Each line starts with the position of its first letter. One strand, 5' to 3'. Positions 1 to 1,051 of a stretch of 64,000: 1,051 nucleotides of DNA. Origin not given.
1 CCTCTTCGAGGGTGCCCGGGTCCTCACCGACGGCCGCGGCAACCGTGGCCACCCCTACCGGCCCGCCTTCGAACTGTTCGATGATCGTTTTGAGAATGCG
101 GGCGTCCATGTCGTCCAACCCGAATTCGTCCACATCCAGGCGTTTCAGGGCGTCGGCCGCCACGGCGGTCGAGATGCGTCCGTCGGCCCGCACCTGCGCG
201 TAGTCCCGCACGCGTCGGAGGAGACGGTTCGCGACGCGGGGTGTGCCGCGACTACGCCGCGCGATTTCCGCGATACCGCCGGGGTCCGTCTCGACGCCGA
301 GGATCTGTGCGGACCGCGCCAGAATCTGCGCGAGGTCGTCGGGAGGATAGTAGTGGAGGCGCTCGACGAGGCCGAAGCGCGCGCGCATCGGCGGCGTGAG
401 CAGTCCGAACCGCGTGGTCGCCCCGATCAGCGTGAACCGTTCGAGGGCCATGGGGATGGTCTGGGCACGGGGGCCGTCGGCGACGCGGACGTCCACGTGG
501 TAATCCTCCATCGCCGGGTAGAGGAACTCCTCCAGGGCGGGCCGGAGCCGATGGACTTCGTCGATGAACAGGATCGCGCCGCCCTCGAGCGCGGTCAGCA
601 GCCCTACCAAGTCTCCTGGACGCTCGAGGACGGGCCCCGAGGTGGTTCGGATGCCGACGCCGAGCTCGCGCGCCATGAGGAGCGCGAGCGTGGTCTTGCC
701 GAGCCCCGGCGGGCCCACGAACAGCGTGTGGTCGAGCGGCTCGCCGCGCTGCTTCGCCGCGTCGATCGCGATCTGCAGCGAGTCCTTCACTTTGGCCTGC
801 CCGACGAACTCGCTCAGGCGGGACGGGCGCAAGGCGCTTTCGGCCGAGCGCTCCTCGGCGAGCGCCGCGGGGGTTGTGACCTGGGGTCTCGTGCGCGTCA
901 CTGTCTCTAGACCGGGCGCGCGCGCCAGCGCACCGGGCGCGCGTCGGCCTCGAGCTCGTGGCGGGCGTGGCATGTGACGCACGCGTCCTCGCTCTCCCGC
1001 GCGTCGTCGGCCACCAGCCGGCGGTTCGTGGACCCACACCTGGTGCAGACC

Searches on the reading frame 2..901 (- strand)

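Call 89: search_protein_families(library=pfam, proteins=[window:2-901:-], max_evalue=0.0001)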
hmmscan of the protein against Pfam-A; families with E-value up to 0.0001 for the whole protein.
window:2-901:- (300 aa): 7 families
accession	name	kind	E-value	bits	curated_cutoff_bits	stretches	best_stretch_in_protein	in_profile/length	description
PF05496.18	RuvB_N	-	9.8e-70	233.8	27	1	24-182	1-159/159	Holliday junction DNA helicase RuvB P-loop domain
PF17864.7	AAA_lid_4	-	5e-31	106.7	27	1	185-258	1-74/74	RuvB AAA lid domain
PF00004.35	AAA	-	5.6e-17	62.9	21.2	1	60-179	2-126/131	ATPase family associated with various cellular activities (AAA)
PF05491.19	RuvB_C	-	2.5e-09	37.4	24.7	1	259-300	1-42/72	RuvB C-terminal winged helix domain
PF07728.20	AAA_5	-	2.6e-07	31.2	22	0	101-166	60-125/139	AAA domain (dynein-related subfamily)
PF06068.19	TIP49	-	5.4e-05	23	23.8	0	30-84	24-78/347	TIP49 P-loop domain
PF13191.12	AAA_16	-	7.4e-05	23.7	32.6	0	31-80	1-48/167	AAA ATPase domain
